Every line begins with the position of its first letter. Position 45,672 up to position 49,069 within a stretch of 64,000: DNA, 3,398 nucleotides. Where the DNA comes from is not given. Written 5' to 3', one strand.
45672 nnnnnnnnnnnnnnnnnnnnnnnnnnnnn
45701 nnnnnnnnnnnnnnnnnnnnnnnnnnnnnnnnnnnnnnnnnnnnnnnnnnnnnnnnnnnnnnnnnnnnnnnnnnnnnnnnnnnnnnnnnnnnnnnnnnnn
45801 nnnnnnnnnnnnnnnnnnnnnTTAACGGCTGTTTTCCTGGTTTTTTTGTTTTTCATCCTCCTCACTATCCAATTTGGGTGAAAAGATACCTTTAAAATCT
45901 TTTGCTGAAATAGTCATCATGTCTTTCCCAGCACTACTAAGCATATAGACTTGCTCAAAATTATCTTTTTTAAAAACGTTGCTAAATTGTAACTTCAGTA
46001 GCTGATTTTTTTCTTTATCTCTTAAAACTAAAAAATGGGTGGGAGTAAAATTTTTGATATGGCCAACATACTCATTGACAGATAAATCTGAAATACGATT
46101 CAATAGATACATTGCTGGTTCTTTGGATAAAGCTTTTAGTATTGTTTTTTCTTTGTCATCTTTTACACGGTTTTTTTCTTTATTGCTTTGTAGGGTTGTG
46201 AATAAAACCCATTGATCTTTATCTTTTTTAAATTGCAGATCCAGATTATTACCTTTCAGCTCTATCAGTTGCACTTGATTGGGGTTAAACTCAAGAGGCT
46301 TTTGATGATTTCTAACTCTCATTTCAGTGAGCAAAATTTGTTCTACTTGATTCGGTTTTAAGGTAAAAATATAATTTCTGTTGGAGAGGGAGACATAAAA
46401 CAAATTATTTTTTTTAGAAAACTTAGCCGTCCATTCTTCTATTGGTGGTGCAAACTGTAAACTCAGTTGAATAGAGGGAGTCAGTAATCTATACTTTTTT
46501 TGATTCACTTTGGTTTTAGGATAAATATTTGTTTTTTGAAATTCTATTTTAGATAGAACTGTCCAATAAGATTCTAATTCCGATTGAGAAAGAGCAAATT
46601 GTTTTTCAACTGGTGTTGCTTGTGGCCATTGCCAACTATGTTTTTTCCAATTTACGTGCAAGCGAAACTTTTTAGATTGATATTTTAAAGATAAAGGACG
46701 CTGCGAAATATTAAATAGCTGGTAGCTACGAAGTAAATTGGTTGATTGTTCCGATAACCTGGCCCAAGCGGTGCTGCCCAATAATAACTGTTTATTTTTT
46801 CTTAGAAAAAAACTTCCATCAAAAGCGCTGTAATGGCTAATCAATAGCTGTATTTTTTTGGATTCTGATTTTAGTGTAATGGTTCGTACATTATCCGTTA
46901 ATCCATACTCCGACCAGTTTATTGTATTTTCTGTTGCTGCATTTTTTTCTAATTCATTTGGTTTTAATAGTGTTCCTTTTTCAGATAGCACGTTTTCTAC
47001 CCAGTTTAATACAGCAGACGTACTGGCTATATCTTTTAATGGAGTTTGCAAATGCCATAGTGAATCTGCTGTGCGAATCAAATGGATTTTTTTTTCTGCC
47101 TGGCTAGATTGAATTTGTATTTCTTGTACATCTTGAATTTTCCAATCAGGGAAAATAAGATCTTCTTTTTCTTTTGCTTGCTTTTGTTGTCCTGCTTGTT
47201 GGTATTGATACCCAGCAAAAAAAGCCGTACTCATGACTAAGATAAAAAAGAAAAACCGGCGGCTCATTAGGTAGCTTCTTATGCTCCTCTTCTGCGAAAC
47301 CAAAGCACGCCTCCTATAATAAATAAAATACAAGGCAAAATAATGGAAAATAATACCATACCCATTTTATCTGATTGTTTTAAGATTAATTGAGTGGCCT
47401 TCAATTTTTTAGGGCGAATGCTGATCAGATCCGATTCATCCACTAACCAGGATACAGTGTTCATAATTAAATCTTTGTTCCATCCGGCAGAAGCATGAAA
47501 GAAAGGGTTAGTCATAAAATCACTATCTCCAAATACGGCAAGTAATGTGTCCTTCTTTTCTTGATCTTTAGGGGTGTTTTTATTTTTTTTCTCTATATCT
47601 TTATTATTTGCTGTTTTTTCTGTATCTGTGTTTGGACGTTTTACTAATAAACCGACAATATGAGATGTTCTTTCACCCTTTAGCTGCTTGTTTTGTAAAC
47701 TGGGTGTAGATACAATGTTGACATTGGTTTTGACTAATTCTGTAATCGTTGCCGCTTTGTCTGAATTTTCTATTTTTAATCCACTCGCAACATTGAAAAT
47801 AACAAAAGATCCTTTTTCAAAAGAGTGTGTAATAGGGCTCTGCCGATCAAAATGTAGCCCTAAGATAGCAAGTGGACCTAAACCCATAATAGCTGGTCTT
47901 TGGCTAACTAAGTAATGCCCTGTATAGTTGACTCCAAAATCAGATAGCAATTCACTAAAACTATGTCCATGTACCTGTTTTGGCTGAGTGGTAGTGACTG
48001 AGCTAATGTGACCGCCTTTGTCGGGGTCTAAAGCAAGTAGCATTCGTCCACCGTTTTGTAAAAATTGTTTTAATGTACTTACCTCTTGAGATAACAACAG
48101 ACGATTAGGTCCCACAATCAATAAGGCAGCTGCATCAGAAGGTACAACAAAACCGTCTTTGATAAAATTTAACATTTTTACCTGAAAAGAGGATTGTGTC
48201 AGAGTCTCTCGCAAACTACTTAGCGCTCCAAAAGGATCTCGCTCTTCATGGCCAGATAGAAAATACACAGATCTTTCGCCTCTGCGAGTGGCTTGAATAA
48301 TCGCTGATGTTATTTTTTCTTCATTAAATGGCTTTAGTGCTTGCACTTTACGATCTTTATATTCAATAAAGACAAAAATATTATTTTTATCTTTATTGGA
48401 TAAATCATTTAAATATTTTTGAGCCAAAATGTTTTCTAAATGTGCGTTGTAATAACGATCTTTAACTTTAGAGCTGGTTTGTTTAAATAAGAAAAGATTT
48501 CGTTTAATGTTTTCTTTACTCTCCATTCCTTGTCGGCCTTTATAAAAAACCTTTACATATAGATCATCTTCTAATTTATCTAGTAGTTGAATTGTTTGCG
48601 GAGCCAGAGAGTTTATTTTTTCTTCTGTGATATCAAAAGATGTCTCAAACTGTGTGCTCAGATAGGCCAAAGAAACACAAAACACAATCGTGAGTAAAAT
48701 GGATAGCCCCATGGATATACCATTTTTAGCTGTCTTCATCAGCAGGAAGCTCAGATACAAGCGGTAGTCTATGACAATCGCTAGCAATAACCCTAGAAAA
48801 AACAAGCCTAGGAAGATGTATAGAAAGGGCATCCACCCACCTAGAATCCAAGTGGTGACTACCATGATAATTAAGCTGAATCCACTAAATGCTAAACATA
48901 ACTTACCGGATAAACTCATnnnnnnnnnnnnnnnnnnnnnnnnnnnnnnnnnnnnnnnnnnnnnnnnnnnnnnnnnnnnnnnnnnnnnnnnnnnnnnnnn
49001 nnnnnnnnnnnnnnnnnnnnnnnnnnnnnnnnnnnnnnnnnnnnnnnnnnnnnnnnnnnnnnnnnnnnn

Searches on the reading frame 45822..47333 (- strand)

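Call 35: search_protein_families(library=pfam, proteins=[window:45822-47333:-], max_evalue=0.00001)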
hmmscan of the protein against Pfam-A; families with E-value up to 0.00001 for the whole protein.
window:45822-47333:- (503 aa): 1 family
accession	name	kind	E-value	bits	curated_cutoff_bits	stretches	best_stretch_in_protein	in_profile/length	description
PF14238.11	DUF4340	-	2.4e-10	41.3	25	1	243-403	6-160/183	Domain of unknown function (DUF4340)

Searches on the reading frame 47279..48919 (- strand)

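Call 35: search_protein_families(library=pfam, proteins=[window:47279-48919:-], max_evalue=0.00001)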
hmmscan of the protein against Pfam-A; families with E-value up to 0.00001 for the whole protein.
window:47279-48919:- (546 aa): 1 family
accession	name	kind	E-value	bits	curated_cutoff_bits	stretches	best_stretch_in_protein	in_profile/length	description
PF09822.16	ABC_transp_aux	-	6.1e-18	65.5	34.7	1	216-487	2-287/288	ABC-type uncharacterized transport system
